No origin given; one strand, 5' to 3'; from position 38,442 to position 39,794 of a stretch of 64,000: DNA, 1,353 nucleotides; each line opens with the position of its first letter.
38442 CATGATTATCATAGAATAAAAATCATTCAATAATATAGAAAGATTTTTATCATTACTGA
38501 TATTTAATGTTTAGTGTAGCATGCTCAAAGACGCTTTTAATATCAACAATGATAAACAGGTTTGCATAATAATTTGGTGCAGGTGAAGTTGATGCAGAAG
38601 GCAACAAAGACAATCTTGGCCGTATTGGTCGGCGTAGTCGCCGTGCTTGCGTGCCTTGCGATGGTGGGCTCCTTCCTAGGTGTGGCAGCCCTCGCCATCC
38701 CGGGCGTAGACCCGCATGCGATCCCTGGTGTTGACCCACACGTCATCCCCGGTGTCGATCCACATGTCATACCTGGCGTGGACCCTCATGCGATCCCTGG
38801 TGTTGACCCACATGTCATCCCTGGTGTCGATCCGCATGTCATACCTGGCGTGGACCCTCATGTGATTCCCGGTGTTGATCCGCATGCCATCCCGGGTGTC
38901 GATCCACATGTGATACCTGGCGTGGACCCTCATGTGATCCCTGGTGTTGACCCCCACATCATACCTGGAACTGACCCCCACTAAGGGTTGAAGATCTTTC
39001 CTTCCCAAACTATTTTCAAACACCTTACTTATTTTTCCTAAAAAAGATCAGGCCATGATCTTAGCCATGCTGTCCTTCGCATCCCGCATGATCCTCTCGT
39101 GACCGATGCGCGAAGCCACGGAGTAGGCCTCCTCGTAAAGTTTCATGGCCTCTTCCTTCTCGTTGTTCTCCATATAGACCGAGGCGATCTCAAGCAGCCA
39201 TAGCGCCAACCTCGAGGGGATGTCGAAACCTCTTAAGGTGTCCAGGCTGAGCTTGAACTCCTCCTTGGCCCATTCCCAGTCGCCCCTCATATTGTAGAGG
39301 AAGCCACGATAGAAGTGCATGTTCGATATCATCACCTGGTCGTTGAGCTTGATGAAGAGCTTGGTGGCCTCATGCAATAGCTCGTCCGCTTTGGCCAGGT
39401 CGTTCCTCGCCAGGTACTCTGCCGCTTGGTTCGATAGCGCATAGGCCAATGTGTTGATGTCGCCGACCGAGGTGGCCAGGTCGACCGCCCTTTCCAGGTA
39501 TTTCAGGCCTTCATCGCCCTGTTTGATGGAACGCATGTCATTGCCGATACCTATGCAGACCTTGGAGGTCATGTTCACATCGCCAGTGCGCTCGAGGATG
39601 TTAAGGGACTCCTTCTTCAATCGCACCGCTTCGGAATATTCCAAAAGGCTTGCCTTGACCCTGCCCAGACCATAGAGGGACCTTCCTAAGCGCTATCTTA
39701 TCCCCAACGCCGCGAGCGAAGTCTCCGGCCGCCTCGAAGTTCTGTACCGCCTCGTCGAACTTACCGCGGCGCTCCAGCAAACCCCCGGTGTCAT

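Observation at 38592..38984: Orphan membrane-anchored protein built from 12 perfect IPGVDPH[A/V/I] octapeptides, with a 72-bp higher-order DNA repeat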

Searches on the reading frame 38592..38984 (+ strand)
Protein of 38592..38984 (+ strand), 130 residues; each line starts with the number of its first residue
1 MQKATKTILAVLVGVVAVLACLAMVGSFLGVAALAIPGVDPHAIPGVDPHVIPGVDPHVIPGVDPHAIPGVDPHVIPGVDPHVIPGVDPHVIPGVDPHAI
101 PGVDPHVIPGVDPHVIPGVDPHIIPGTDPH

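Call 5: search_protein_families(library=pfam, proteins=[window:38592-38984:+], max_evalue=10)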
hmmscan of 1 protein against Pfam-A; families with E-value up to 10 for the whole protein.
window:38592-38984:+ (130 aa): 3 families
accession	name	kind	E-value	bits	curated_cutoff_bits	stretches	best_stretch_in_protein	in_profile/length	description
PF10429.15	Mtr2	-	0.0002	21.8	23.7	1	41-60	65-84/164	Nuclear pore RNA shuttling protein Mtr2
PF18152.6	DAHP_snth_FXD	-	0.27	11.5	27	0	78-87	25-34/67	DAHP synthase ferredoxin-like domain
PF19094.5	EMC6_arch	-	0.53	11.2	26.7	1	2-29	3-28/87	EMC6-arch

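Call 6: search_protein_families(library=ncbifam, proteins=[window:38592-38984:+], max_evalue=10)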
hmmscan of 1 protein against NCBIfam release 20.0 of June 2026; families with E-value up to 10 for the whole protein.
window:38592-38984:+ (130 aa): 1 family
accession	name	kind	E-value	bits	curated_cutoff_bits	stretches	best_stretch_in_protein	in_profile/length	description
NF011864.0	PRK15336.1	equivalog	0.72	10.1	186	0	45-64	17-36/135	SPI-1 type III secretion system chaperone SpaK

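Call 7: find_homologous_proteins(query=window:38592-38981:+, max_evalue=0.01)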
Query window:38592-38981:+ (130 aa): 4 proteins with E <= 0.01 among 4128 candidates.
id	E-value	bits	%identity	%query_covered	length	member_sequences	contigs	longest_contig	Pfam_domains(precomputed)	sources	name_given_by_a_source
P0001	2.7e-28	117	78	57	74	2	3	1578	-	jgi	jgi:hypothetical protein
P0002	4.2e-18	84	80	35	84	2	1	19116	-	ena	-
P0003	5.4e-14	70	47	76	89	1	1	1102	-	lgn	-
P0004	1.9e-8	52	45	72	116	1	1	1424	-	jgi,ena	-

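Call 8: find_encoding_contigs(protein=window:38592-38981:+, flank=10000, max_places=10)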
Protein window:38592-38981:+ (130 aa): no gene with exactly this product is on record in the collection.

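Call 10: find_encoding_contigs(protein=P0002, flank=10000, max_places=5)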
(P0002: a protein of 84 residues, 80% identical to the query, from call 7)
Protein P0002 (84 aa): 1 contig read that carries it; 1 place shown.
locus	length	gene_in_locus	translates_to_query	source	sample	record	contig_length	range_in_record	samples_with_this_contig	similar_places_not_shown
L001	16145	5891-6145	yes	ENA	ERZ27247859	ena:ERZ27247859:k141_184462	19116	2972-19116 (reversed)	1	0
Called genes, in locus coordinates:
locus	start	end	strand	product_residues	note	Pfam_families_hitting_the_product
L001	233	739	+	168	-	-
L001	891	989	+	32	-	-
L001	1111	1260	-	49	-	PF04945:YHS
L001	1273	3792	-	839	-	PF00403:HMA, PF00122:E1-E2_ATPase, PF00702:Hydrolase, PF08282:Hydrolase_3 (faint)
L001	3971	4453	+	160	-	PF01022:HTH_5 (weak), PF01047:MarR, PF12802:MarR_2 (weak), PF12840:HTH_20 (weak), PF13404:HTH_AsnC-type, PF13412:HTH_24, PF25212:HVO_A0114 (faint), PF08279:HTH_11 (weak)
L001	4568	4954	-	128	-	PF01042:Ribonuc_L-PSP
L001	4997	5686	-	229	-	PF00702:Hydrolase, PF12710:HAD, PF13419:HAD_2, PF13242:Hydrolase_like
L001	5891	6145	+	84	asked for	-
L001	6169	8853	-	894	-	PF00931:NB-ARC, PF01637:ATPase_2, PF05729:NACHT (weak), PF13191:AAA_16 (weak), PF13424:TPR_12 (weak), PF13424:TPR_12 (weak), PF17874:TPR_MalT (weak), PF13424:TPR_12 (weak), +6 more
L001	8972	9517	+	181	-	PF05763:DUF835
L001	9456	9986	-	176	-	PF05763:DUF835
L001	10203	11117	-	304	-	PF01112:Asparaginase_2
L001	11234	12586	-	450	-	PF00291:PALP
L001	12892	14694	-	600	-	PF00317:Ribonuc_red_lgN, PF02867:Ribonuc_red_lgC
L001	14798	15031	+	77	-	-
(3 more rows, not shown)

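Call 11: find_encoding_contigs(protein=P0001, flank=10000, max_places=5)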
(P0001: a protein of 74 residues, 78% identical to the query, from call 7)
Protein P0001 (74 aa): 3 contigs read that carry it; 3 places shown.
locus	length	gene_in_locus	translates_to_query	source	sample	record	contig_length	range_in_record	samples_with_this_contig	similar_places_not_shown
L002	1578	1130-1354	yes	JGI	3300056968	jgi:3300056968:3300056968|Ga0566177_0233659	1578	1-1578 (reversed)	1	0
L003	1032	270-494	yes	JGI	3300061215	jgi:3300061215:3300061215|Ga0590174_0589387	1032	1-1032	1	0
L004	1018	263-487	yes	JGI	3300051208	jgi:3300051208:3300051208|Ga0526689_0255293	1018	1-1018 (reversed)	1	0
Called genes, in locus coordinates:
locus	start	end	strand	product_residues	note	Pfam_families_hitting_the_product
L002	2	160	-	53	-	?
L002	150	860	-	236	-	PF00702:Hydrolase, PF12710:HAD, PF13419:HAD_2, PF13242:Hydrolase_like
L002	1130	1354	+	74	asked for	-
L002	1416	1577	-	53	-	?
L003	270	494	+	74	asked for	-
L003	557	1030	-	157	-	?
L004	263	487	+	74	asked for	-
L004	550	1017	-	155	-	?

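Call 12: find_encoding_contigs(protein=P0003, flank=10000, max_places=5)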
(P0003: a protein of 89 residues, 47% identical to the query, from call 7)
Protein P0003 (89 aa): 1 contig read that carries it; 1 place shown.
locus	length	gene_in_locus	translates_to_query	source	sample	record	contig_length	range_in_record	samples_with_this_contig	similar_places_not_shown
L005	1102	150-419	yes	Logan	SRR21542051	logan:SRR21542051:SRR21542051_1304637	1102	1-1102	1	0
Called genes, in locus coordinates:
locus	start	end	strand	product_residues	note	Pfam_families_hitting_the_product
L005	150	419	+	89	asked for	-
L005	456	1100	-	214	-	?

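Call 13: find_encoding_contigs(protein=P0004, flank=10000, max_places=5)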
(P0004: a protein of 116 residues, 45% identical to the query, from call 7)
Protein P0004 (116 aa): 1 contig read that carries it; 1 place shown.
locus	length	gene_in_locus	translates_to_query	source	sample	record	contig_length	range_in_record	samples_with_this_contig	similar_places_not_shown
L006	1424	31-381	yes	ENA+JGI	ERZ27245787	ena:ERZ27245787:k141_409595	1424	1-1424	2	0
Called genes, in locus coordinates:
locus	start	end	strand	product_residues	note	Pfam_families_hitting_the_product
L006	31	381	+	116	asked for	-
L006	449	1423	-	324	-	?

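Call 32: search_protein_representatives(protein=window:38592-38981:+)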
Query: 130 residues. Proteins with E-value up to 0.001 (for the whole library): 2295; up to 1e-10: 487; up to 1e-30: 45. The best 150 are listed.
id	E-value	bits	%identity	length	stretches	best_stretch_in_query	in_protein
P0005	3.8e-96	335.1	34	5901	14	37-127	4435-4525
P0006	4.9e-86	302.3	51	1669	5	35-129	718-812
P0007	1.2e-74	265.3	28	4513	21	43-129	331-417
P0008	6.8e-66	236.9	30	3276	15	36-114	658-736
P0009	7.6e-66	236.8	30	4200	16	35-129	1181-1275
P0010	1.4e-57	210.0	29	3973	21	36-128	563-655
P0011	1.2e-54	200.4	28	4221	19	40-122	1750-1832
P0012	1.1e-52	194.0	29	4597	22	37-125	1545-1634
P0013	1.2e-50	187.5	30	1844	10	37-129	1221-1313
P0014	5.1e-50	185.4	29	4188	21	40-129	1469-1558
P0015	3.2e-49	182.8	29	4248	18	36-129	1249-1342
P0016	5.3e-47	175.6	31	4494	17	35-129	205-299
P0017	1.7e-45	170.7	29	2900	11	35-129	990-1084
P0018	6.3e-44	165.6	38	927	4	39-130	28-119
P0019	2.7e-43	163.6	29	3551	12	38-129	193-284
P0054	9.2e-30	119.7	92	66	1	1-66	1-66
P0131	3.7e-20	88.5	57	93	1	8-84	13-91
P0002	1.3e-18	83.5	59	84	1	7-90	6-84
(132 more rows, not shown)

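Call 43: predict_structure(protein=window:38592-38981:+)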
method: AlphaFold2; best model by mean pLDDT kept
length: 130 residues; sequences in the alignment: 1
mean_pLDDT: 57.6   pTM: 0.25
mean pLDDT of the five models: 57.6, 56.3, 55.3, 55.1, 55.1
residues with pLDDT >= 90: 17; 70-90: 11; 50-70: 38; < 50: 64
segments of 3 or more residues with pLDDT < 50: 51-53, 59-61, 67-73, 75-89, 91-96, 103-105, 107-113, 119-121, 123-125
pLDDT, mean of each block of 10 residues (from residue 1): 83 96 85 56 52 49 48 46 47 47 47 47 47
secondary structure, 60 per line:
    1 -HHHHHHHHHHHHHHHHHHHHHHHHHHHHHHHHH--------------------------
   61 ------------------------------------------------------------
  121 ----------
elements in order: H2-34

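Call 55: find_homologous_proteins(query=A1, max_evalue=0.001)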
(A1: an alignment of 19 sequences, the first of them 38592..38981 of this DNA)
Query A1 (19 sequences) (130 aa, profile of the alignment): 18 proteins with E <= 0.001 among 8000 candidates.
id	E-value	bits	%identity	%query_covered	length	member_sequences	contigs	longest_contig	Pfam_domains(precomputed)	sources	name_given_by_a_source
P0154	7.2e-27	111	49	57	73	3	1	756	-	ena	-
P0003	1.9e-25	107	47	76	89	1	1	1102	-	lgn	-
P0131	3.1e-25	106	56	58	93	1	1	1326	-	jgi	jgi:hypothetical protein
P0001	5.3e-22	96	78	57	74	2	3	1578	-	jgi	jgi:hypothetical protein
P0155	2.5e-21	93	63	31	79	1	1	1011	-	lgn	-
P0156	3.0e-20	90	52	45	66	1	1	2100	-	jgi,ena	-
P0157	8.5e-20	88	43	72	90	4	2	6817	-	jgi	-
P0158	2.4e-19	87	56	53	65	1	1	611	-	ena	-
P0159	9.7e-19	85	42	50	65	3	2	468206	-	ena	-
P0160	6.0e-18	83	35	95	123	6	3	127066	-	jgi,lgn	jgi:hypothetical protein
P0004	2.0e-17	81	45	72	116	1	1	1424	-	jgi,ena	-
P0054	1.0e-16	79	92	51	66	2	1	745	-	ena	-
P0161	1.1e-15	75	60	52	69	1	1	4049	-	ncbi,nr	ncbi:MAG TPA: hypothetical protein VLH13_00210 [Methanomassiliicoccales archaeon]|nr:hypothetical pr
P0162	2.8e-10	58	39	35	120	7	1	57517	-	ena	-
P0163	4.4e-10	57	40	44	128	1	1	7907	-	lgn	-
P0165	8.5e-8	50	49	50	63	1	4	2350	-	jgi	jgi:hypothetical protein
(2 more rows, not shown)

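Call 57: find_encoding_contigs(protein=P0161, flank=5000, max_places=3)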
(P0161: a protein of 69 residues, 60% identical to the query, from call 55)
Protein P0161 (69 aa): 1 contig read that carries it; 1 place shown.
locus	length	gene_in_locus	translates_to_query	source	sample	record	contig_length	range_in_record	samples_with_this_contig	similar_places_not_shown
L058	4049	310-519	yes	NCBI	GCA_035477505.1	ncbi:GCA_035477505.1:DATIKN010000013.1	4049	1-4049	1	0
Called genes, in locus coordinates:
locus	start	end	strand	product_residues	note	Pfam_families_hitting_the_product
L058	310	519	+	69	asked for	-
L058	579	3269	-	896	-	PF00931:NB-ARC, PF01637:ATPase_2, PF05729:NACHT (weak), PF13191:AAA_16, PF13401:AAA_22, PF13424:TPR_12, PF14938:SNAP (weak), PF17874:TPR_MalT, +5 more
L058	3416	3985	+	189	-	PF05763:DUF835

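Call 58: find_encoding_contigs(protein=P0165, flank=5000, max_places=4)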
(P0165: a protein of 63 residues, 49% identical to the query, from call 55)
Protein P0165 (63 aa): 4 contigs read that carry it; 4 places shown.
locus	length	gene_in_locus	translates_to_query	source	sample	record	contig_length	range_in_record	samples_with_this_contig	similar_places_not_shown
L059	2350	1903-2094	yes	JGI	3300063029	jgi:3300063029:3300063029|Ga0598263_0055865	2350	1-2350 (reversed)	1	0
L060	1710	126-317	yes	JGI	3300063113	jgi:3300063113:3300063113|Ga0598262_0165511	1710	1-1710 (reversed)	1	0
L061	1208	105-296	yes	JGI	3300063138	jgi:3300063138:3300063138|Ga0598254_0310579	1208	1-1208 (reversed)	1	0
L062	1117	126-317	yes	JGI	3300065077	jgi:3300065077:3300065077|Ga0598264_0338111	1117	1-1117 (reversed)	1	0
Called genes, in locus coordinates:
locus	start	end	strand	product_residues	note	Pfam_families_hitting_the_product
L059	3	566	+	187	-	?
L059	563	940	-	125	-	PF01042:Ribonuc_L-PSP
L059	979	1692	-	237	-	PF00702:Hydrolase, PF12710:HAD, PF13419:HAD_2, PF13242:Hydrolase_like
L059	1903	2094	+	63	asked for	-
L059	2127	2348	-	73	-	?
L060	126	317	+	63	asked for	-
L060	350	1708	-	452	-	?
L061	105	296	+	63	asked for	-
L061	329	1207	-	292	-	?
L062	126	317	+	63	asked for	-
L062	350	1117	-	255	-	?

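Call 59: find_encoding_contigs(protein=P0162, flank=10000, max_places=3)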
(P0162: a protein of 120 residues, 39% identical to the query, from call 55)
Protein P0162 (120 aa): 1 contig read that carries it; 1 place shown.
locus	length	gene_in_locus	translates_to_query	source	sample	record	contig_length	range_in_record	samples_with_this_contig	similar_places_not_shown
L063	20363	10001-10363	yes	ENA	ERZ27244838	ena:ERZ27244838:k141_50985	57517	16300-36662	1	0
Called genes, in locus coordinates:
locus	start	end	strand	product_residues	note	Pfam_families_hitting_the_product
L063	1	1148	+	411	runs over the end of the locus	PF01869:BcrAD_BadFG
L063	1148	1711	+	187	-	PF09886:DUF2113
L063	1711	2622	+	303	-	PF04609:MCR_C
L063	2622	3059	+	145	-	PF01986:DUF123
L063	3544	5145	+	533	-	PF01565:FAD_binding_4, PF02913:FAD-oxidase_C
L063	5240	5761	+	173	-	PF12724:Flavodoxin_5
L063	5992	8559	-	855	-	PF00403:HMA, PF00122:E1-E2_ATPase, PF00702:Hydrolase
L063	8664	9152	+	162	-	PF01047:MarR (weak), PF12802:MarR_2 (weak), PF13404:HTH_AsnC-type, PF13412:HTH_24, PF24034:DUF7343 (weak), PF25212:HVO_A0114 (faint)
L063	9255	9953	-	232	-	PF00702:Hydrolase, PF12710:HAD, PF13419:HAD_2, PF13242:Hydrolase_like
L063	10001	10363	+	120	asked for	-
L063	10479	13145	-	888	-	PF00931:NB-ARC (weak), PF01637:ATPase_2, PF13191:AAA_16, PF13401:AAA_22 (weak), PF17874:TPR_MalT (faint), PF00515:TPR_1 (faint), PF07719:TPR_2 (faint), PF13424:TPR_12, +2 more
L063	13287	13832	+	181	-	PF05763:DUF835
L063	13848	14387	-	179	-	PF05763:DUF835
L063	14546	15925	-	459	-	PF00291:PALP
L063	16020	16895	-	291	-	PF01008:IF-2B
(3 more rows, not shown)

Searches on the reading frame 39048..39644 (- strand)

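Call 22: search_protein_families(library=pfam, proteins=[window:39048-39644:-], max_evalue=0.001)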
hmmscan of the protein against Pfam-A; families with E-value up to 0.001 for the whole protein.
window:39048-39644:- (198 aa): 7 families
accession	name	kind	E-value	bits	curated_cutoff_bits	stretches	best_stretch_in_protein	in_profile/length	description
PF13424.12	TPR_12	-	1.7e-12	47.8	30.1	2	33-97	9-75/77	Tetratricopeptide repeat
PF07719.23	TPR_2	-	1.1e-09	38.1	27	0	149-175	3-29/34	Tetratricopeptide repeat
PF00515.34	TPR_1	-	1.3e-06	28.4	27.8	0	150-173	4-27/34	Tetratricopeptide repeat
PF14938.12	SNAP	-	4.1e-06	26.9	25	1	44-173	52-181/282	Soluble NSF attachment protein, SNAP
PF17874.7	TPR_MalT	-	4.8e-06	26.5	45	1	41-178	54-192/336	MalT-like TPR region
PF13374.12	TPR_10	-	4.4e-05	23.8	27.5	0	147-177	2-32/42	Tetratricopeptide repeat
PF10345.15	Cohesin_load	-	0.00062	18.7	25.8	0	65-134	353-425/585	Cohesin loading factor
